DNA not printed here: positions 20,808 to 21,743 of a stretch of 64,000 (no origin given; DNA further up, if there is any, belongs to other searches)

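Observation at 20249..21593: Novel cysteine-rich repeat surface protein paired with a class F sortase and a non-canonical sorting signal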

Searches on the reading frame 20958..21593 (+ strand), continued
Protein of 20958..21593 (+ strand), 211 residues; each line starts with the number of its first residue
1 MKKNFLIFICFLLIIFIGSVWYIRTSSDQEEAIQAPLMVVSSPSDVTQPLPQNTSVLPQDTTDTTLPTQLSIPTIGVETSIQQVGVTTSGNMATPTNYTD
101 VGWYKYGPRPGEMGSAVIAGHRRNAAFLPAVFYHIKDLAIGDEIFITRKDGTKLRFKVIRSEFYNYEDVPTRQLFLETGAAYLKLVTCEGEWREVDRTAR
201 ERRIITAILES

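Call 69: find_related_loci(query=P0248, collection=metagenome_contigs, flank=3000)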
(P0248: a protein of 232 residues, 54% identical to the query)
Query P0248 (232 aa) in metagenome_contigs; peptide patterns used: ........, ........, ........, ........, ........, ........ (x = any residue, [..] = any of these).
384 stretches matched a pattern; 19 encode a relative of the query (tblastn E <= 1e-3); 19 distinct loci.
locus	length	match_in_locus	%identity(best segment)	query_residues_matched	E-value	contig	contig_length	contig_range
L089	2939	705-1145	50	80-226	1e-46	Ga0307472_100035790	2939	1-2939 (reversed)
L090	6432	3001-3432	50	86-230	8e-44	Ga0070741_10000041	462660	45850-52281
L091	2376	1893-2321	53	85-229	2e-43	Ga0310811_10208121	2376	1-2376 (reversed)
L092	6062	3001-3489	44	65-226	2e-42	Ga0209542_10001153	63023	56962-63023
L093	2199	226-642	49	89-228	4e-42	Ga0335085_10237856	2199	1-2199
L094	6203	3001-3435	47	86-230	9e-42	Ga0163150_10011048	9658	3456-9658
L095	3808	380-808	47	88-230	1e-41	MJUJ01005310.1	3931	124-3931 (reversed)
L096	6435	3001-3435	48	88-232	9e-41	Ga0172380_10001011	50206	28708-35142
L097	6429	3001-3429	45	88-230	1e-39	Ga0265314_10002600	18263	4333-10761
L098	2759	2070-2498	45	88-230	9e-40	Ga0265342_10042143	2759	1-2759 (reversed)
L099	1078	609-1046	43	83-228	4e-40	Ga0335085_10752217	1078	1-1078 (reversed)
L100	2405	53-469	45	88-226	1e-37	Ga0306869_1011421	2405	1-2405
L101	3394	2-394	48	102-232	3e-37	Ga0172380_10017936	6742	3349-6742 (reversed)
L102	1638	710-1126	45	88-226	3e-37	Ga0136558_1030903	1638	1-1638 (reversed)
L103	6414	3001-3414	44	88-226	1e-35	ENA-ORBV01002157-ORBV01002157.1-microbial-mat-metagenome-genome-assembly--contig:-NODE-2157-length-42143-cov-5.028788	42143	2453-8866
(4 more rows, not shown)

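Call 78: search_protein_families(library=ncbifam, proteins=[P0248, P0249, P0251, P0260, P0277], max_evalue=1e-10)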
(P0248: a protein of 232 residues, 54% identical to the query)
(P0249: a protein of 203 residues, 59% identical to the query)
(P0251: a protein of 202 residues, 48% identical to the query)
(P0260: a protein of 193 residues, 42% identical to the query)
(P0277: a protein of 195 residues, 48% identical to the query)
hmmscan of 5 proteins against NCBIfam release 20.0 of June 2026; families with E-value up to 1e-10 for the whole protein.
P0248 (232 aa): 1 family
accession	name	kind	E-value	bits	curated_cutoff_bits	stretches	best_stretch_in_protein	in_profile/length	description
NF033748.1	class_F_sortase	subfamily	2.1e-38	131.4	166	1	83-229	6-153/155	class F sortase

P0249 (203 aa): 1 family
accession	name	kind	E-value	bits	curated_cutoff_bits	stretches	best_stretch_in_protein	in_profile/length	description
NF033748.1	class_F_sortase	subfamily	4.8e-36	123.7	166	1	54-197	7-151/155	class F sortase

P0251 (202 aa): 2 families
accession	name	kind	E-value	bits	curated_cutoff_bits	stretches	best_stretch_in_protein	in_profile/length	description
NF033748.1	class_F_sortase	subfamily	2.5e-38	131.1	166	1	52-199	6-154/155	class F sortase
NF033747.1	class_E_sortase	subfamily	9.6e-11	41.9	160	0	50-200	64-206/211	class E sortase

P0260 (193 aa): 1 family
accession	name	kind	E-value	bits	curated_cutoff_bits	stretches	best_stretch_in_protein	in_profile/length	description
NF033748.1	class_F_sortase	subfamily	4.1e-34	117.5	166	1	46-191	7-154/155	class F sortase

P0277 (195 aa): 1 family
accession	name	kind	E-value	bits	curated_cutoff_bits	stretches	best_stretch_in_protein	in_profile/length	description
NF033748.1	class_F_sortase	subfamily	1.3e-37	128.8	166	1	45-193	4-154/155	class F sortase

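Call 87: predict_structure(alignment_id=A5)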
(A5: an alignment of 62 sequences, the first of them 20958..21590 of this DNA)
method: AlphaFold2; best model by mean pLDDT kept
length: 211 residues; sequences in the alignment: 62
mean_pLDDT: 88.4   pTM: 0.72
mean pLDDT of the five models: 88.4, 88.2, 87.8, 87.6, 87.4
residues with pLDDT >= 90: 162; 70-90: 14; 50-70: 24; < 50: 11
segments of 3 or more residues with pLDDT < 50: 43-48
pLDDT, mean of each block of 10 residues (from residue 1): 94 97 73 52 49 53 88 98 94 94 97 98 95 98 98 98 97 95 98 93 98 89
secondary structure, 60 per line:
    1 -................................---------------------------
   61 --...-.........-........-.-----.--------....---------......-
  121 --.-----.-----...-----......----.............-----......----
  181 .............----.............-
elements in order: H2-33 E67-72 E77-84 E101-104 E114-119 E143-148 E153-165 H171-176 E181-193 E198-210

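Call 89: fold_search(model_id=the predicted structure, library=pdb)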
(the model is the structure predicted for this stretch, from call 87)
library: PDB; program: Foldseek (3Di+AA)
matches with E <= 10: 364; with E <= 0.001: 120
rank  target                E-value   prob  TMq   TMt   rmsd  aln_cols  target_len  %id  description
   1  7cg9                  1.9e-09  1.00  0.52  0.57   3.3       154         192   24  Crystal structure of pilin-specific sortase SrtC1 from Lactobacillus rhamnosus GG (released 2022-03-02)
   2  6ixz_B                2.7e-09  1.00  0.49  0.57   3.8       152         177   18  X-ray structure of sortase C from Clostridium perfringens SM101 (released 2019-08-14)
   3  3tbe_F                2.7e-09  1.00  0.51  0.57   3.6       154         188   16  The crystal structure of the complex of Streptococcus agalactiae sortase C1 and MTSET (released 2011-10-26)
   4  5k9a                  2.8e-09  1.00  0.52  0.51   4.0       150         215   23  Sortase A from Corynebacterium diphtheriae (released 2016-06-15)
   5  3tbe_D                3.4e-09  1.00  0.51  0.56   3.6       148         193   20  The crystal structure of the complex of Streptococcus agalactiae sortase C1 and MTSET (released 2011-10-26)
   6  4d7w                  3.8e-09  1.00  0.54  0.59   3.2       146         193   18  Crystal structure of sortase C1 (SrtC1) from Streptococcus agalactiae (released 2015-08-19)
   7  2xwg_B                4.0e-09  1.00  0.52  0.59   3.4       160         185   20  Crystal structure of sortase C-1 from Actinomyces oris (formerly Actinomyces naeslundii) (released 2011-02-23)
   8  2w1j_A                4.2e-09  1.00  0.51  0.55   3.1       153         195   16  CRYSTAL STRUCTURE OF SORTASE C-1 (SRTC-1) from Streptococcus pneumoniae (released 2008-12-23)
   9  4g1h                  4.4e-09  1.00  0.51  0.60   3.6       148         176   19  Group B Streptococcus Pilus Island 1 Sortase C2 (released 2012-12-05)
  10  3rbi_B                4.7e-09  1.00  0.53  0.57   3.2       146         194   18  The Type III Crystal Structure of Streptococcus agalactiae Sortase C1 (released 2011-09-07)
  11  3tbe_A                4.7e-09  1.00  0.53  0.57   3.3       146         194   18  The crystal structure of the complex of Streptococcus agalactiae sortase C1 and MTSET (released 2011-10-26)
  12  4g1j_B                4.7e-09  1.00  0.50  0.53   3.9       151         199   17  Sortase C1 of GBS Pilus Island 1 (released 2012-12-05)
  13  4g1j_A                5.0e-09  1.00  0.49  0.51   4.0       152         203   18  Sortase C1 of GBS Pilus Island 1 (released 2012-12-05)
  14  6bwe_B                5.3e-09  1.00  0.54  0.61   3.1       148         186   24  Sortase A from Corynebacterium diphtheriae, lid mutant (released 2017-12-27)
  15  3tbe_B                5.3e-09  1.00  0.50  0.55   3.5       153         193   17  The crystal structure of the complex of Streptococcus agalactiae sortase C1 and MTSET (released 2011-10-26)
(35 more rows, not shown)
